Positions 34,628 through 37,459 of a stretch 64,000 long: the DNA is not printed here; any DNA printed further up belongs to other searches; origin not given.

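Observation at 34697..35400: DEAH-box helicase gene has ~200 protein-like codons but no in-frame ATG before its ATP-binding motif I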

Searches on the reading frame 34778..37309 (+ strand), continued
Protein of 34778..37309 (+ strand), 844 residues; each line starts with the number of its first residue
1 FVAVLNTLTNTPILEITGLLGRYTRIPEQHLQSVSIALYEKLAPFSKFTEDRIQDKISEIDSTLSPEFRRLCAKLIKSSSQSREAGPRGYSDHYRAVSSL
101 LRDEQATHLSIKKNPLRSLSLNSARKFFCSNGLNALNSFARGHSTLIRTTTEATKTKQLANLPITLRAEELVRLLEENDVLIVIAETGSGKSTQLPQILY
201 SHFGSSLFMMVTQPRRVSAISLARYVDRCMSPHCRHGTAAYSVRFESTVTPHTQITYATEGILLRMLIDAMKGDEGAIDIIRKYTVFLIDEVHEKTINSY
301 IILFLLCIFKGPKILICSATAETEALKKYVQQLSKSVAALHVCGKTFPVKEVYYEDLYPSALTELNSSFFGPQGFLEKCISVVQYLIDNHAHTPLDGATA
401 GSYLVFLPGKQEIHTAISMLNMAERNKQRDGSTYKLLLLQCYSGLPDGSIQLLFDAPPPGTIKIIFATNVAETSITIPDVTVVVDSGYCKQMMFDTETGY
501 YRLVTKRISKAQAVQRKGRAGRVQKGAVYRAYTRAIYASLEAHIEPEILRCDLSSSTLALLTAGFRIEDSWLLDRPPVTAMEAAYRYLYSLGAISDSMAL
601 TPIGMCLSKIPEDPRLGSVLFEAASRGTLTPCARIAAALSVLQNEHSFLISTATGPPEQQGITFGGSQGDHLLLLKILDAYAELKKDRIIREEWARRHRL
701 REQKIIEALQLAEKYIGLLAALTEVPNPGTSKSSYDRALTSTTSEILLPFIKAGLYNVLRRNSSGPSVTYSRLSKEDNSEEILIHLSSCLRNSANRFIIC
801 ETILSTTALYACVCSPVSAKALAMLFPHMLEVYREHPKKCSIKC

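Call 50: search_solved_structures(query=window:34781-37309:+, max_evalue=1e-20, show_alignments=1)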
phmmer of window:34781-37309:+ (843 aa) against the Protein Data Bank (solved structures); distinct sequences matched with E-value up to 1e-20: 63 (the best 60 are shown).
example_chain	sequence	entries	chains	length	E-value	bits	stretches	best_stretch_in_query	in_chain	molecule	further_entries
28zi_A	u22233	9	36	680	9.6e-72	245.6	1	152-719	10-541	ATP-dependent RNA helicase DHX8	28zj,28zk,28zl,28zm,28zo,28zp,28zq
6hys_A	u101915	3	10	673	9.9e-72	245.6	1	152-719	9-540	ATP-dependent RNA helicase DHX8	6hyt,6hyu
6i3o_A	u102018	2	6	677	2.3e-71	244.3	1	156-681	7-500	Putative pre-mRNA splicing factor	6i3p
28zs_A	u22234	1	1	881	2.8e-71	244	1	151-718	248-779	Glutathione S-transferase class-mu 26 kDa isozyme,ATP-dependent RNA helicase DHX8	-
5xjc_Y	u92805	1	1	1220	4.7e-71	243.3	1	149-718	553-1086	ATP-dependent RNA helicase DHX8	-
6icz_Y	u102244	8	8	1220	5e-71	243.2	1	149-718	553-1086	ATP-dependent RNA helicase DHX8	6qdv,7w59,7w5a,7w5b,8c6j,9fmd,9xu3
6qic_A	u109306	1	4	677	6e-71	243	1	156-681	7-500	Putative pre-mRNA splicing factor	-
9l5s_z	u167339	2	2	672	9.5e-71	242.3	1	156-710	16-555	RNA helicase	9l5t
5mqf_q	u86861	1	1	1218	3.6e-69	237.1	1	149-718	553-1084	ATP-dependent RNA helicase DHX8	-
9ibc_LV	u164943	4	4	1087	1.4e-67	231.8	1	152-827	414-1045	RNA helicase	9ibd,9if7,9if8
5z56_x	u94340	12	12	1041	2e-65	224.7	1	159-719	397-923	Putative pre-mRNA-splicing factor ATP-dependent RNA helicase DHX16 | Pre-mRNA-splicing factor ATP-dependent RNA helicase DHX16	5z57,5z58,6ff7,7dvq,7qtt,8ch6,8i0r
5mq0_V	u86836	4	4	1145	3.7e-65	223.8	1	155-717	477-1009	Pre-mRNA-splicing factor ATP-dependent RNA helicase PRP22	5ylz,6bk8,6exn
9dtr_V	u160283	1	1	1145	5.4e-65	223.3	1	155-717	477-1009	Pre-mRNA-splicing factor ATP-dependent RNA helicase PRP22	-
6fa9_A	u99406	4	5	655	1.4e-61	212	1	159-790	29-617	Putative mRNA splicing factor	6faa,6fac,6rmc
6rm8_A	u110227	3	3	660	1.4e-61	212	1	158-790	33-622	Putative mRNA splicing factor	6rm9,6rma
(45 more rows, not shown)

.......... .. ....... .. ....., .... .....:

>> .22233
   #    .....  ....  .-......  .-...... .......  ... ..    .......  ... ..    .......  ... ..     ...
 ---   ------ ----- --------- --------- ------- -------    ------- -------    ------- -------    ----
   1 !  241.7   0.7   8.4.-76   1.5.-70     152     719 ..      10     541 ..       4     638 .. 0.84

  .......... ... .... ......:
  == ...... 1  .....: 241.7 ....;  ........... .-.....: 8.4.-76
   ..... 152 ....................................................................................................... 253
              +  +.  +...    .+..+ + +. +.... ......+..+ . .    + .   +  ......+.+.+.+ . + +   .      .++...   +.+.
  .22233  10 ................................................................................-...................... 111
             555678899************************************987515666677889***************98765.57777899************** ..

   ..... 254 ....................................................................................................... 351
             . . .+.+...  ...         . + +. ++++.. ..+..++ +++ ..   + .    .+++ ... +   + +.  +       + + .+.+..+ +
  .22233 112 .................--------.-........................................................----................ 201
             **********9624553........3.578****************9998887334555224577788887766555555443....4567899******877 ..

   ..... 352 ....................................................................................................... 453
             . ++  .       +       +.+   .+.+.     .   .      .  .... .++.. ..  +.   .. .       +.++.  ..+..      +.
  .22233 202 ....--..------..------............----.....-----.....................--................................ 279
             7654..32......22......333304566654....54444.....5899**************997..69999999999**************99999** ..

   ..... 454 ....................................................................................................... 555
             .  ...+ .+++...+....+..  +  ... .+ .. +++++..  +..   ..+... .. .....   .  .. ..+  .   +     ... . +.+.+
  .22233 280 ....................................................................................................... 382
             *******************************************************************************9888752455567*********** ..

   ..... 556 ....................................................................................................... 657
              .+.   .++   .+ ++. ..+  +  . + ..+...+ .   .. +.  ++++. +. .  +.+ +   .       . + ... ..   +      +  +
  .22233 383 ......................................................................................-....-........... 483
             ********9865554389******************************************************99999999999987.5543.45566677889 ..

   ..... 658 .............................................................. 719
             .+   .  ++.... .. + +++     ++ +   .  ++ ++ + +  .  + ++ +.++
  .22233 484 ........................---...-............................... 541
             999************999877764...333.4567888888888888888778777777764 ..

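Call 55: find_encoding_contigs(protein=P0123, flank=300, max_places=10)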
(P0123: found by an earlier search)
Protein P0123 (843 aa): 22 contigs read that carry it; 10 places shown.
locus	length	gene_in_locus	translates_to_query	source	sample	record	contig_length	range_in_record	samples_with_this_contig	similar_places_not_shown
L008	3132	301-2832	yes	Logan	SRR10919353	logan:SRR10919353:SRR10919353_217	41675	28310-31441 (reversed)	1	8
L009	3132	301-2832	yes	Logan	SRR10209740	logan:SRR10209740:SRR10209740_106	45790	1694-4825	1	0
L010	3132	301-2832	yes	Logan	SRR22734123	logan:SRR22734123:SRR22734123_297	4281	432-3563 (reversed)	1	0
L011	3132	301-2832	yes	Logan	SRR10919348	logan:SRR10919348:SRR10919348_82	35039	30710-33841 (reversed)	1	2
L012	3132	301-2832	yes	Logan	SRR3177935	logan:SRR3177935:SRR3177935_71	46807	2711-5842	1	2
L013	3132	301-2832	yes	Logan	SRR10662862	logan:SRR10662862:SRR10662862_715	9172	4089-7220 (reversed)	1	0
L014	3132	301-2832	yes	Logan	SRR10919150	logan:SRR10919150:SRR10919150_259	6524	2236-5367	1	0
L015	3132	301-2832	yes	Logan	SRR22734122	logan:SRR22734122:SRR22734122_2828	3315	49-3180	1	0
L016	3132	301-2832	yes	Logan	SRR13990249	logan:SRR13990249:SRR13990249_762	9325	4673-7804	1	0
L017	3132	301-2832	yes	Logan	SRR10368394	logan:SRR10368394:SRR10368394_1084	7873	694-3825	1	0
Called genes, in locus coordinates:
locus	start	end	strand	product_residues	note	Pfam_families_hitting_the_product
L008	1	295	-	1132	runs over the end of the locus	PF01602:Adaptin_N, PF12717:Cnd1, PF13646:HEAT_2 (weak)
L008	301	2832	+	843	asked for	PF00270:DEAD (weak), PF00271:Helicase_C, PF04408:WHD_HA2 (faint), PF07717:OB_NTP_bind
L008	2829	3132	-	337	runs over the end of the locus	PF00293:NUDIX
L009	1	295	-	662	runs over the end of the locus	?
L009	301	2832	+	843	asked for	PF00270:DEAD (weak), PF00271:Helicase_C, PF04408:WHD_HA2 (faint), PF07717:OB_NTP_bind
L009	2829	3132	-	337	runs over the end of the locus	PF00293:NUDIX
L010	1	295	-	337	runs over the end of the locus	?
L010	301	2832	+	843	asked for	PF00270:DEAD (weak), PF00271:Helicase_C, PF04408:WHD_HA2 (faint), PF07717:OB_NTP_bind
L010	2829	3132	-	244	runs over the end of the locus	?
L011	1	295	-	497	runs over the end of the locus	?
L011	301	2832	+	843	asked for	PF00270:DEAD (weak), PF00271:Helicase_C, PF04408:WHD_HA2 (faint), PF07717:OB_NTP_bind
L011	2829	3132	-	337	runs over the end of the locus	PF00293:NUDIX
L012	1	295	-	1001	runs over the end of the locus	?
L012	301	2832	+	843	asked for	PF00270:DEAD (weak), PF00271:Helicase_C, PF04408:WHD_HA2 (faint), PF07717:OB_NTP_bind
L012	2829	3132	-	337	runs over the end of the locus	PF00293:NUDIX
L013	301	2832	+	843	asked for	PF00270:DEAD (weak), PF00271:Helicase_C, PF04408:WHD_HA2 (faint), PF07717:OB_NTP_bind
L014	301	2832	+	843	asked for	PF00270:DEAD (weak), PF00271:Helicase_C, PF04408:WHD_HA2 (faint), PF07717:OB_NTP_bind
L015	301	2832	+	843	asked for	PF00270:DEAD (weak), PF00271:Helicase_C, PF04408:WHD_HA2 (faint), PF07717:OB_NTP_bind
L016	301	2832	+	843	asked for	PF00270:DEAD (weak), PF00271:Helicase_C, PF04408:WHD_HA2 (faint), PF07717:OB_NTP_bind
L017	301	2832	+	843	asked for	PF00270:DEAD (weak), PF00271:Helicase_C, PF04408:WHD_HA2 (faint), PF07717:OB_NTP_bind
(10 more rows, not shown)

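Call 56: find_encoding_contigs(protein=P0131, flank=300, max_places=10)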
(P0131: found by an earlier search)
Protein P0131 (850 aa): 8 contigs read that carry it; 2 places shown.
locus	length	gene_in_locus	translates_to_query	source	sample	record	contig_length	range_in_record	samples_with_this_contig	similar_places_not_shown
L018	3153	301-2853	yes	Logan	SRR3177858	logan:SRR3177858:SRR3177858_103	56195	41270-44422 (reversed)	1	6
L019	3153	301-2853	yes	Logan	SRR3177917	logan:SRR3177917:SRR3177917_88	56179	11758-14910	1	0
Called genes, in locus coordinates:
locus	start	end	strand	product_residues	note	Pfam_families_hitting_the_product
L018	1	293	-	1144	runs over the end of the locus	PF01602:Adaptin_N, PF02985:HEAT (faint), PF12717:Cnd1, PF13646:HEAT_2 (weak)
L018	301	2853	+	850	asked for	PF00270:DEAD, PF00271:Helicase_C, PF07717:OB_NTP_bind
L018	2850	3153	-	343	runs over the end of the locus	PF00293:NUDIX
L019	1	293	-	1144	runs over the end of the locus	PF01602:Adaptin_N, PF02985:HEAT (faint), PF12717:Cnd1, PF13646:HEAT_2 (weak)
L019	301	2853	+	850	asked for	PF00270:DEAD, PF00271:Helicase_C, PF07717:OB_NTP_bind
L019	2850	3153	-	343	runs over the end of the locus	PF00293:NUDIX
